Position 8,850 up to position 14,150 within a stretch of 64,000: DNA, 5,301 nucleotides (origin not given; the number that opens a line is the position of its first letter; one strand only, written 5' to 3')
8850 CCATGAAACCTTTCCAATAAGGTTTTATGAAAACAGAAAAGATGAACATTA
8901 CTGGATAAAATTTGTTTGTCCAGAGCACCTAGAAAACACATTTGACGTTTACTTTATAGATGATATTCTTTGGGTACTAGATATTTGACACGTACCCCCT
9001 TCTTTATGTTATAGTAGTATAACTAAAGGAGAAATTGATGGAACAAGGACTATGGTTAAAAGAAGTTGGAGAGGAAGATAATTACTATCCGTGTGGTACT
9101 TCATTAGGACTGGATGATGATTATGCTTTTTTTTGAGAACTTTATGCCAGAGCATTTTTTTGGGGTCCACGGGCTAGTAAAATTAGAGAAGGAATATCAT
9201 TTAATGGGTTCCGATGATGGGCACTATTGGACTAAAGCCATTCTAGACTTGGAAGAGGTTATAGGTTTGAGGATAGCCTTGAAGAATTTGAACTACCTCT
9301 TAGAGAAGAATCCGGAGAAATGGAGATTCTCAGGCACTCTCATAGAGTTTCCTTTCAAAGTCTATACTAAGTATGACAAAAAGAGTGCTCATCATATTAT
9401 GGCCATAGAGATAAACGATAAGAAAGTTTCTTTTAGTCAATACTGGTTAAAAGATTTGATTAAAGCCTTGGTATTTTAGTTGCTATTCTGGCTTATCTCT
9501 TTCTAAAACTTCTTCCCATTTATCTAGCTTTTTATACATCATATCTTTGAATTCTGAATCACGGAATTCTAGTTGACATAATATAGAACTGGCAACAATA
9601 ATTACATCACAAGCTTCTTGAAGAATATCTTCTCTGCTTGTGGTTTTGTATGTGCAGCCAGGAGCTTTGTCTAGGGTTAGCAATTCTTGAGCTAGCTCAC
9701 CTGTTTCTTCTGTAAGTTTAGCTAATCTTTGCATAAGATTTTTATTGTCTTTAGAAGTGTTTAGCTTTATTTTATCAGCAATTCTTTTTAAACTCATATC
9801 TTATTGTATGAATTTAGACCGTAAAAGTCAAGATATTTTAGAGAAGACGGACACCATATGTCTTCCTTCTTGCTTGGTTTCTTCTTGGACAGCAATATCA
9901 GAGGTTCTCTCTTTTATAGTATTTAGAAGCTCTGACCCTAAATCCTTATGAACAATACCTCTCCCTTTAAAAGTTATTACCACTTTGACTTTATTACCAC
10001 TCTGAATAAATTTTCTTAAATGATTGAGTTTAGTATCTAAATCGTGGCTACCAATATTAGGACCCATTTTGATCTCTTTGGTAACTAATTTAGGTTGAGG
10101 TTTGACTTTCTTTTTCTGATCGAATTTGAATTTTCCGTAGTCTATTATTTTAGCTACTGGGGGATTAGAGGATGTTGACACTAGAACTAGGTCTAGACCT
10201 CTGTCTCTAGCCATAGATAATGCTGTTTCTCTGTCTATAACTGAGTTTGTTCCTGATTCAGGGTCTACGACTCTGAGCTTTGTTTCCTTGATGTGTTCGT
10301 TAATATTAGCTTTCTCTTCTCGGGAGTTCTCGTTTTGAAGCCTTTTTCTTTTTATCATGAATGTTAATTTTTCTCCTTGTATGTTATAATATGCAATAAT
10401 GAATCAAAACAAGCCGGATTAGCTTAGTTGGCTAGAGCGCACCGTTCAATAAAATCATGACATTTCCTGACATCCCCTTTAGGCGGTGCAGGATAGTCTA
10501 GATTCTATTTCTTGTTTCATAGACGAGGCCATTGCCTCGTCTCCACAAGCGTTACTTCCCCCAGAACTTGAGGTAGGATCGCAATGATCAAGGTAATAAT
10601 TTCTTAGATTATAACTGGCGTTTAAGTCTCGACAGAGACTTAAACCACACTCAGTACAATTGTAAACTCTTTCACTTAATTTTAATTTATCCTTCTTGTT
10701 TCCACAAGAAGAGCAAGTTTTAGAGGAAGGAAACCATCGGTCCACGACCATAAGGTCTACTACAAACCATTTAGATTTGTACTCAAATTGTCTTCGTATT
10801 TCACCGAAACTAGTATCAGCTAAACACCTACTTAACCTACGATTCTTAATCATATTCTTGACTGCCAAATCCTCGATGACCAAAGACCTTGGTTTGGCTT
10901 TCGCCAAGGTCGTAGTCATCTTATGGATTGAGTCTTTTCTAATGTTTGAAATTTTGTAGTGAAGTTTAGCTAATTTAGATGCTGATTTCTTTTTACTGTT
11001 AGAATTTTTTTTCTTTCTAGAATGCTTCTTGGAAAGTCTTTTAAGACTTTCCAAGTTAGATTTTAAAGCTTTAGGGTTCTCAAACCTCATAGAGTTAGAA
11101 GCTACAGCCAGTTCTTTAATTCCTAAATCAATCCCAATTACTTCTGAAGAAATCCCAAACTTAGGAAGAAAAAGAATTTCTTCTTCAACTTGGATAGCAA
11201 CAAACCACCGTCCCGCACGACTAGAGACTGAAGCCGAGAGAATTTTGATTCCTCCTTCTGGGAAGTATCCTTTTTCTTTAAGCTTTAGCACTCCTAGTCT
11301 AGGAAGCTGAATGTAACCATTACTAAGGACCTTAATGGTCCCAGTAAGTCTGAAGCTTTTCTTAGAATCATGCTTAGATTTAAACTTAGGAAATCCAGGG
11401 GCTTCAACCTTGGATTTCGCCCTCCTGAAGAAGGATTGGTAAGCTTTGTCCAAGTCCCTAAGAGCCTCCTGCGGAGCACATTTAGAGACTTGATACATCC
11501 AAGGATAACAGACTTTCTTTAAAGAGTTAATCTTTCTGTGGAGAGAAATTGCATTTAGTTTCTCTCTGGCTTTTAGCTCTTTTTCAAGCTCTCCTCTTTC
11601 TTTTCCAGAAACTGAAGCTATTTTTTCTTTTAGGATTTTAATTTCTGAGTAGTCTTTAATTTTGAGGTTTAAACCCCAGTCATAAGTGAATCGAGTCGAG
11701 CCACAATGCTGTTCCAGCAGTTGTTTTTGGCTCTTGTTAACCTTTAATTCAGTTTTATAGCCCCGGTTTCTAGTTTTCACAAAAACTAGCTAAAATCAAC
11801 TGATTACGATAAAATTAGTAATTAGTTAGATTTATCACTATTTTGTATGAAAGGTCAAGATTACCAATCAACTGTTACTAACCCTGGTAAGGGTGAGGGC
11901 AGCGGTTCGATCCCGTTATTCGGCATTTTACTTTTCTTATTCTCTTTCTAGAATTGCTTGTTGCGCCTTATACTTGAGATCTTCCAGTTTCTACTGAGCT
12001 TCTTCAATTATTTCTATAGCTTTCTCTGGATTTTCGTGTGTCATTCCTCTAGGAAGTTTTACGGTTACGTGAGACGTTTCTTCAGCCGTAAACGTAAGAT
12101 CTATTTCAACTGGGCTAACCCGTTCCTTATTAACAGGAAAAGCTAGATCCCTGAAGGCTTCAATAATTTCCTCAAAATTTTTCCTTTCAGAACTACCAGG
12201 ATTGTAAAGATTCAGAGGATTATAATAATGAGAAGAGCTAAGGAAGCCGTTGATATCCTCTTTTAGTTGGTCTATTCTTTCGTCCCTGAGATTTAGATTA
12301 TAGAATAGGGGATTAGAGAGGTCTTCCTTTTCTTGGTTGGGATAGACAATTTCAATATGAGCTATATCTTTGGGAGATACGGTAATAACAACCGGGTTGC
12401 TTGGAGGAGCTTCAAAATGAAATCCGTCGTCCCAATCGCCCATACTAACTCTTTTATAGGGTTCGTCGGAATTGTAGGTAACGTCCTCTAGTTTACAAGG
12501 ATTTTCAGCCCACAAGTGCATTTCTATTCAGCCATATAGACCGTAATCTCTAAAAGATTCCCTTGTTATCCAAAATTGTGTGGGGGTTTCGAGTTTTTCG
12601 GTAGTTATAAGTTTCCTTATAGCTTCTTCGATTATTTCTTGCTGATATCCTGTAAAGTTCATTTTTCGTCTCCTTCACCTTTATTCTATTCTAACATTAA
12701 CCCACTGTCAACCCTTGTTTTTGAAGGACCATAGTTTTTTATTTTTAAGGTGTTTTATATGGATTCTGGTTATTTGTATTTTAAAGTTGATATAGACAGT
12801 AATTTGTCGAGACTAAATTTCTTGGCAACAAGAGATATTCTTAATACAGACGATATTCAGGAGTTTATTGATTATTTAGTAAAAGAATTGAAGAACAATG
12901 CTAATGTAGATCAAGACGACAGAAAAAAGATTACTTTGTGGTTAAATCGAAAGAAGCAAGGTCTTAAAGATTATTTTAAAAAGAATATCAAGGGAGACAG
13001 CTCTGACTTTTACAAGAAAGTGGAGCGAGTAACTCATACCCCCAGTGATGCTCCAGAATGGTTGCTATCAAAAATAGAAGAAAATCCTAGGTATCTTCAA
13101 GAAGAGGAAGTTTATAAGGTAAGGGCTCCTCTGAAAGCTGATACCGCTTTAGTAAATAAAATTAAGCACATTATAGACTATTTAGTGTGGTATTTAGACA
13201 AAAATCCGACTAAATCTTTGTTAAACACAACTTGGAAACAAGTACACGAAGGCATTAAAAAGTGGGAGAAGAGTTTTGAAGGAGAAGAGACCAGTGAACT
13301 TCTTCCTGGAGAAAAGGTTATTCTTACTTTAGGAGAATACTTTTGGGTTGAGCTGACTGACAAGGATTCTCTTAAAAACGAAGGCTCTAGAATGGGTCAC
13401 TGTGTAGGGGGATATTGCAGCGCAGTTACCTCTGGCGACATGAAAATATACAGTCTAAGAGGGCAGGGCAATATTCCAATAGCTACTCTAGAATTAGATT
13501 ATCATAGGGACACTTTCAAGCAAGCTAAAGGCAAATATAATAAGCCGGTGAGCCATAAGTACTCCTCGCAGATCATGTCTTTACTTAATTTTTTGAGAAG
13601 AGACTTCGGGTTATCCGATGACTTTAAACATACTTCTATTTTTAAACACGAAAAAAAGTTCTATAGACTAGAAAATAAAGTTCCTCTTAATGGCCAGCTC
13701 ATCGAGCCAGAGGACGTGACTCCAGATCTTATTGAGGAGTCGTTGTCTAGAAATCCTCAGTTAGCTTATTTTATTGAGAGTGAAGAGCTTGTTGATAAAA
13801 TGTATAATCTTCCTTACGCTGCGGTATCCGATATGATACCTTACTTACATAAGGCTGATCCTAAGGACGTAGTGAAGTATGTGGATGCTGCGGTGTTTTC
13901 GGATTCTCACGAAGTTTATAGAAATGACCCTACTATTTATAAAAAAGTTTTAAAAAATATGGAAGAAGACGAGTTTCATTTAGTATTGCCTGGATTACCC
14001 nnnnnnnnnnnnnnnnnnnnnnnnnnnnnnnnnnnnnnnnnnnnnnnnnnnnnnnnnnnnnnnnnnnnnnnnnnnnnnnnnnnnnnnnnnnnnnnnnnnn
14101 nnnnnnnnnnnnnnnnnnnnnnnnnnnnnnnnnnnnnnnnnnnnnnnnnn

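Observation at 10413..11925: Class II tRNA-Leu(CAA)-like gene whose two halves flank a 1.4-kb TnpB-only IS200/IS605 element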

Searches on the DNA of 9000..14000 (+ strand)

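Call 7: search_dna_similar(query=window:9000-14000:+, collection=phages, mode=distant, max_rows=20)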
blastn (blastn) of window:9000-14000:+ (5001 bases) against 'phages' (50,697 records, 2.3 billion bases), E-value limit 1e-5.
No match.

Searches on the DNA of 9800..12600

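Call 5: search_rna_families(source=window, start=9800, end=12600, threshold=evalue, max_evalue=10, show_alignments=4)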
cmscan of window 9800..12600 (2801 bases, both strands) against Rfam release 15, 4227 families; matches with E-value up to 10: 5.
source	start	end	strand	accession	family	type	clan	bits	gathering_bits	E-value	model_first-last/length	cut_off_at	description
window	11028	11055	+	RF03722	MIR4378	Gene; miRNA;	-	18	90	8.4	1-91/91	no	MIR4378 microRNA precursor family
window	12174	12191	+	RF00462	IRES_APC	Cis-reg; IRES;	-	16.9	50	8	17-34/53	no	APC internal ribosome entry site (IRES)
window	11484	11582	+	RF00645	MIR169_2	Gene; miRNA;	CL00098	16.7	50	1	1-118/118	no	MIR169_2 microRNA precursor family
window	12158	12285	-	RF02209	WT1-AS_7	Gene; lncRNA;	-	13.2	50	1.3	1-294/294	no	WT1 antisense RNA conserved region 7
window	11154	11251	-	RF01880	Xist_exon1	Gene; lncRNA;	-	12.3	50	4.8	1-85/85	no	X-chromosome inactivation gene exon 1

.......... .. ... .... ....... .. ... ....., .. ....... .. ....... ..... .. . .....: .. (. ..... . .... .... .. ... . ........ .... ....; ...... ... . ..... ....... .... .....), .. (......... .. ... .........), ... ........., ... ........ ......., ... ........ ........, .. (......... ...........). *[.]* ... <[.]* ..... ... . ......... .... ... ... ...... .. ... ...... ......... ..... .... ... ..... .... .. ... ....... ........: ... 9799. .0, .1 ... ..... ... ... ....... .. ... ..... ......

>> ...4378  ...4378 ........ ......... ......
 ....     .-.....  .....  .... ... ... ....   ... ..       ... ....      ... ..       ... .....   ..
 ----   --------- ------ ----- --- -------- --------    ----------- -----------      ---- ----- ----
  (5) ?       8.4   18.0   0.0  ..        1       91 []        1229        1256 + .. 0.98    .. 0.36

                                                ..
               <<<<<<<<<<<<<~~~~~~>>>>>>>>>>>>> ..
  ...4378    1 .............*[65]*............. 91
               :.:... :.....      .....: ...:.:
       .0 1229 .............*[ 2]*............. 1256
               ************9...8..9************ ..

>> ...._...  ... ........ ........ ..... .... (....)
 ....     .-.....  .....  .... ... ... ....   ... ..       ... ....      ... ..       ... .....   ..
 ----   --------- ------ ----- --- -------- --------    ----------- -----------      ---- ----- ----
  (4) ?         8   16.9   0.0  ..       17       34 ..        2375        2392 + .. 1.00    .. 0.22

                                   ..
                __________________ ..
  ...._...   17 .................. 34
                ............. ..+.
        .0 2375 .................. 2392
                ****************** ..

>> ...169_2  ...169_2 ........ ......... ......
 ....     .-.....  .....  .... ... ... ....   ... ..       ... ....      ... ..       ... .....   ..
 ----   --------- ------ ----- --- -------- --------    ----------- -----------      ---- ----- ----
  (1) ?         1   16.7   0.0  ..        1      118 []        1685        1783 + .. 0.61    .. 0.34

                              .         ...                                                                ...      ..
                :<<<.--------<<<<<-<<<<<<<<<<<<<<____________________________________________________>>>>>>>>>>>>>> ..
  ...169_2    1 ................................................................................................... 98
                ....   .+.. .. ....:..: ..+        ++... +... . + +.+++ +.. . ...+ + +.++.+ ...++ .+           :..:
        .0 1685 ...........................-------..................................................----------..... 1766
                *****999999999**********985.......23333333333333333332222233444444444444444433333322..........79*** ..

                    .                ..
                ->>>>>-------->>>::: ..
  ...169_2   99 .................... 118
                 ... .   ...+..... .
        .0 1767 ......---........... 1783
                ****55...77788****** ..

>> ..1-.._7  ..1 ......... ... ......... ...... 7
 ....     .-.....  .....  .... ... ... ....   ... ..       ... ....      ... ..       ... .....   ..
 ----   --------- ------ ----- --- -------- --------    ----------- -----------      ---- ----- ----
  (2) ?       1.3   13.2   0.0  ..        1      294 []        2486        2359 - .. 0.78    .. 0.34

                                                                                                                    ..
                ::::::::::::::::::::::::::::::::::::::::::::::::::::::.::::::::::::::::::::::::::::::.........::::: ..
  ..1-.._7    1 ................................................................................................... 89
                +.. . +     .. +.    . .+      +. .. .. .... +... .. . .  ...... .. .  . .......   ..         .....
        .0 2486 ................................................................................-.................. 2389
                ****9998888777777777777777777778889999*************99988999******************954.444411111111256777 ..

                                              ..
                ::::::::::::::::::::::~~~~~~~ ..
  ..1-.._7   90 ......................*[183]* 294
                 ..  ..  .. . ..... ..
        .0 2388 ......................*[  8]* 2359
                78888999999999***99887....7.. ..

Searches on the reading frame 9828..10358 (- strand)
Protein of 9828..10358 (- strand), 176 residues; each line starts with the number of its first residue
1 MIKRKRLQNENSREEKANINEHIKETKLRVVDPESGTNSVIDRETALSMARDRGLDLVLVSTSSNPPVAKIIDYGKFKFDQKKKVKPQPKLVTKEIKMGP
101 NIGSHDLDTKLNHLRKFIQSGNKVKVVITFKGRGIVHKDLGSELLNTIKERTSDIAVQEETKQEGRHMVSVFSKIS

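Call 11: search_protein_families(library=pfam, proteins=[window:9828-10358:-], max_evalue=0.01)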
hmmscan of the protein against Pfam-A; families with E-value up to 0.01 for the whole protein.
window:9828-10358:- (176 aa): 2 families
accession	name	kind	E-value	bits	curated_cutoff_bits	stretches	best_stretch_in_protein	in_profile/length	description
PF00707.27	IF3_C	-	1.6e-27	95.7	34.8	1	93-173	3-84/86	Translation initiation factor IF-3, C-terminal domain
PF05198.21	IF3_N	-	7.5e-23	80.9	26.9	1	19-86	1-68/70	Translation initiation factor IF-3, N-terminal domain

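Call 12: search_protein_families(library=phrogs, proteins=[window:9828-10358:-], max_evalue=0.001)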
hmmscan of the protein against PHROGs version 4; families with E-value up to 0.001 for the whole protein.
window:9828-10358:- (176 aa): 1 family
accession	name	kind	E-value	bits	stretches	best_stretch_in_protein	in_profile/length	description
phrog_9787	-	other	5.3e-39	134.8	1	16-172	3-164/168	translation initiation factor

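Call 18: find_related_loci(query=window:9828-10358:-, collection=viral_contigs, flank=4000)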
Query window:9828-10358:- (176 aa) in viral_contigs; peptide patterns used: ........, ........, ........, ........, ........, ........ (x = any residue, [..] = any of these).
29 stretches matched a pattern, but none encodes a relative of the query by tblastn (E <= 1e-3).

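Call 21: find_encoding_contigs(protein=window:9828-10358:-, flank=6000, max_places=10)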
Protein window:9828-10358:- (176 aa): 7 contigs read that carry it; 6 places shown.
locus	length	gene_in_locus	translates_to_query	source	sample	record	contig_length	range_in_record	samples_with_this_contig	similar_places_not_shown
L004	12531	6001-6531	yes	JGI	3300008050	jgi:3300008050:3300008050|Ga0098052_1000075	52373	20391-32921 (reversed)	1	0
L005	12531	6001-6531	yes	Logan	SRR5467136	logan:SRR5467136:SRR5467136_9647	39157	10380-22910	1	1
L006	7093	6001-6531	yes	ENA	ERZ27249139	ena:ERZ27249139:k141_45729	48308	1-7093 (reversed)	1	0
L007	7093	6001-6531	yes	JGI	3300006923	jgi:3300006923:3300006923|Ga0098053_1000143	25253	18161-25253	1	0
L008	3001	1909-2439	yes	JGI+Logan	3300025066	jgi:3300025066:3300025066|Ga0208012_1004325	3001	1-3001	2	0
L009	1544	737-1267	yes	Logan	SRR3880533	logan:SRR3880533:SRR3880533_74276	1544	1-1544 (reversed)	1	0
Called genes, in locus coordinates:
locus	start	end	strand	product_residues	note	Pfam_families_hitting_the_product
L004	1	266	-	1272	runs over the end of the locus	PF14284:PcfJ (faint)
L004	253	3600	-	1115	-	PF14284:PcfJ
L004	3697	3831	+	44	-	-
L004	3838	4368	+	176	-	-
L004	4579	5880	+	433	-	PF12323:HTH_OrfB_IS605, PF01385:OrfB_IS605, PF07282:Cas12f1-like_TNB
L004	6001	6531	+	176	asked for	PF05198:IF3_N, PF00707:IF3_C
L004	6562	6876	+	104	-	-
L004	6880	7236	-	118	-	-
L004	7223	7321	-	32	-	-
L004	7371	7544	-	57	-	-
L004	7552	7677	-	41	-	-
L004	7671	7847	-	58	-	-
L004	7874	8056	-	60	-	-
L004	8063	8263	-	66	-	-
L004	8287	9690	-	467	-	-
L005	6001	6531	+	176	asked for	PF05198:IF3_N, PF00707:IF3_C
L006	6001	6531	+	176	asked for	PF05198:IF3_N, PF00707:IF3_C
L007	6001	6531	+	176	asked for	PF05198:IF3_N, PF00707:IF3_C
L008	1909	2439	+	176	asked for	PF05198:IF3_N, PF00707:IF3_C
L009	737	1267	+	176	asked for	PF05198:IF3_N, PF00707:IF3_C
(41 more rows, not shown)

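Call 39: list_cluster_members(proteins=[window:9828-10358:-, window:11991-12521:-, window:9483-9797:-, window:10479-11780:-])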
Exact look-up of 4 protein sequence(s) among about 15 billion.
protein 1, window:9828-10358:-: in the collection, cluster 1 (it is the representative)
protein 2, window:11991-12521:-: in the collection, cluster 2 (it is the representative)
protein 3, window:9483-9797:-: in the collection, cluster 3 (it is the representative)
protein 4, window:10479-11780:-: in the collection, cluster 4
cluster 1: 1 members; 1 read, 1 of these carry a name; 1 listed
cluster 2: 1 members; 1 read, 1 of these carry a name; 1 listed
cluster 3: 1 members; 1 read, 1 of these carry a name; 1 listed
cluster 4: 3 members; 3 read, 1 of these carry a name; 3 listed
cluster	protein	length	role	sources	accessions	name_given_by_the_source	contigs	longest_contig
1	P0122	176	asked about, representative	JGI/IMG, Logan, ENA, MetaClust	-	\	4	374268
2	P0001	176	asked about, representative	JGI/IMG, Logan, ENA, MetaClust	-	\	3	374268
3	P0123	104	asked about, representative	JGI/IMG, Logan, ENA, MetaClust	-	\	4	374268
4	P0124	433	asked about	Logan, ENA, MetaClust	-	\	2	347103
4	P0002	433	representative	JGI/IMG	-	-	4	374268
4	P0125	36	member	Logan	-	-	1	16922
